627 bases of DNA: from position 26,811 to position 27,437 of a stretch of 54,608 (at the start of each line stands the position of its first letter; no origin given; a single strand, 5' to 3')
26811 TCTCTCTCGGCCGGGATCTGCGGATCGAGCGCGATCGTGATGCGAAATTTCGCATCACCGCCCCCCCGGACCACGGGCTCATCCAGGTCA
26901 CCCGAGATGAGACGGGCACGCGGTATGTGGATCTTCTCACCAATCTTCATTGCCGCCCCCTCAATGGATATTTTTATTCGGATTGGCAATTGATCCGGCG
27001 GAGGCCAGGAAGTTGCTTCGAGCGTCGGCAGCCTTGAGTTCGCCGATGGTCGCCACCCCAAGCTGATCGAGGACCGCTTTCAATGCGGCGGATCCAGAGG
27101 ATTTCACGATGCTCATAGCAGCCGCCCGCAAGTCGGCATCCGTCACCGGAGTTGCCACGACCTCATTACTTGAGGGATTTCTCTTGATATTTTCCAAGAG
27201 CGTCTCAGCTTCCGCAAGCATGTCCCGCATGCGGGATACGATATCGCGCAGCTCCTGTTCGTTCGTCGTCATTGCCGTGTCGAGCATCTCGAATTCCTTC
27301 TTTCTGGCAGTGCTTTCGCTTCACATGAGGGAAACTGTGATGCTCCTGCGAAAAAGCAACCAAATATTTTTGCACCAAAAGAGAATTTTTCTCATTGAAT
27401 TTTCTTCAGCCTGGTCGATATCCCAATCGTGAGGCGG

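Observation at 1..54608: Lambda-syntenic siphovirus that also carries a full plasmid maintenance set and a second, phage-type replication module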

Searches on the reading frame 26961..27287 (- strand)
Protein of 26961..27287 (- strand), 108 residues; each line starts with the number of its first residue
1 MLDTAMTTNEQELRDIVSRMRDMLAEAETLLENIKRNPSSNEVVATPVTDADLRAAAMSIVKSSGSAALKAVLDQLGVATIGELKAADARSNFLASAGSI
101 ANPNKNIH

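Call 13: search_protein_families(library=pfam, proteins=[window:26961-27287:-])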
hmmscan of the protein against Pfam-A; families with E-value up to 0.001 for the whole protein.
window:26961-27287:- (108 aa): 0 families

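Call 14: search_protein_families(library=phrogs, proteins=[window:26961-27287:-])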
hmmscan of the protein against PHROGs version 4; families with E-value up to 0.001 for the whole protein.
window:26961-27287:- (108 aa): 1 family
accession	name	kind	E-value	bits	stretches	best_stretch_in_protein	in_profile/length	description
phrog_18562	-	unknown function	0.00092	20.8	0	46-96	94-143/151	-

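Call 93: search_protein_families(library=pfam, max_evalue=0.01, proteins=[window:26961-27287:-])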
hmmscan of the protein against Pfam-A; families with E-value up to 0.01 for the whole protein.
window:26961-27287:- (108 aa): 0 families
